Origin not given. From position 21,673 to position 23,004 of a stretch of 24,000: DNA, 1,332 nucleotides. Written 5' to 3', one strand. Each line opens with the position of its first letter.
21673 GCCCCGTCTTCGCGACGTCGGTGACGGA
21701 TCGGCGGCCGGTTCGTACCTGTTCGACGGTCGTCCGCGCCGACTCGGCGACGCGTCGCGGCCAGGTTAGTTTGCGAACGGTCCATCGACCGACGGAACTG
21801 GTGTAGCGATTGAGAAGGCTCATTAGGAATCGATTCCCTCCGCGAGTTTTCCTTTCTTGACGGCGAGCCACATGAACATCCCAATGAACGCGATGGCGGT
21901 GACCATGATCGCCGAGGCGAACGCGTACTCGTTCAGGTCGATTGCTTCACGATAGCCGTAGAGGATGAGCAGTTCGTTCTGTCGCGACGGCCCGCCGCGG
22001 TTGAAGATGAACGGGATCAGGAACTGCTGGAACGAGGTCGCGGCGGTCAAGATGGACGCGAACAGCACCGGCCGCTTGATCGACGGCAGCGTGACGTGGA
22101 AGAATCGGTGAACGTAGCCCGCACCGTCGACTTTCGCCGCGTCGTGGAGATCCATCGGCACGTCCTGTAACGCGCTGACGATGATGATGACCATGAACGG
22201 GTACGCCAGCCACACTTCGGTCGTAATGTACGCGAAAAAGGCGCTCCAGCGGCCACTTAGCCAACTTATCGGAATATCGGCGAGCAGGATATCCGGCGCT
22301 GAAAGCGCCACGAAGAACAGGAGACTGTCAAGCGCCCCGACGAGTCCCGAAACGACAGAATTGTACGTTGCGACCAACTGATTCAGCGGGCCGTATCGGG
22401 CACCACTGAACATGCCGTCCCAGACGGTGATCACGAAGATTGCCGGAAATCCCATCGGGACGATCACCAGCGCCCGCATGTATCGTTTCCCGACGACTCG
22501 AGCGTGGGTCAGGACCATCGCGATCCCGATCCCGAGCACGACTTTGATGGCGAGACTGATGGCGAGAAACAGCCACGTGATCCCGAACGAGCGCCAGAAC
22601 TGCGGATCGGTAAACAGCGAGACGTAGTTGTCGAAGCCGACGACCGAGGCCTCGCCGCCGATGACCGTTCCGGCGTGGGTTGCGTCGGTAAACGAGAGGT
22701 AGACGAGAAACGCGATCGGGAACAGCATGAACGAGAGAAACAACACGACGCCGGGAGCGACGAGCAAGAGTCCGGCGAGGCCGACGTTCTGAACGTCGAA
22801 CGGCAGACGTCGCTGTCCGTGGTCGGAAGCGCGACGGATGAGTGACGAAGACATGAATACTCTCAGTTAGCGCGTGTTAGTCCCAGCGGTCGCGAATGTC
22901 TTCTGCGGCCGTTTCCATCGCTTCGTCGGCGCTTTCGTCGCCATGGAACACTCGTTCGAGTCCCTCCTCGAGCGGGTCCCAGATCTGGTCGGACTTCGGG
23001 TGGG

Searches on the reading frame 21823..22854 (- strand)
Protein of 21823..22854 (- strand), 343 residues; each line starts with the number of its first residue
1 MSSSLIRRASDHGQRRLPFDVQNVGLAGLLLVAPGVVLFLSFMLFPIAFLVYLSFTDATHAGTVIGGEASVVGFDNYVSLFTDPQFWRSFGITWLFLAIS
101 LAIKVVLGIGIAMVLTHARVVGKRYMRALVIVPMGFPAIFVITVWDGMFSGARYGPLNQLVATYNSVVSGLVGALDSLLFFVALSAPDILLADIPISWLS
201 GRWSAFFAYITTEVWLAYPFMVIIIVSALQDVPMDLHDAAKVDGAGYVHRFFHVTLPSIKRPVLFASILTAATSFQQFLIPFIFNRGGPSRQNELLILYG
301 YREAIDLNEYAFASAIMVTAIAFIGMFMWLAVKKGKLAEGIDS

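Call 29: search_protein_families(library=pfam, proteins=[window:21823-22854:-], max_evalue=0.001)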
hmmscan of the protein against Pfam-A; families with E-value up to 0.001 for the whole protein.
window:21823-22854:- (343 aa): 1 family
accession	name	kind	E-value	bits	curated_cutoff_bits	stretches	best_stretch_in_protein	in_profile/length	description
PF00528.27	BPD_transp_1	-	1.1e-12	48.5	26.4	1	106-328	3-174/184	Binding-protein-dependent transport system inner membrane component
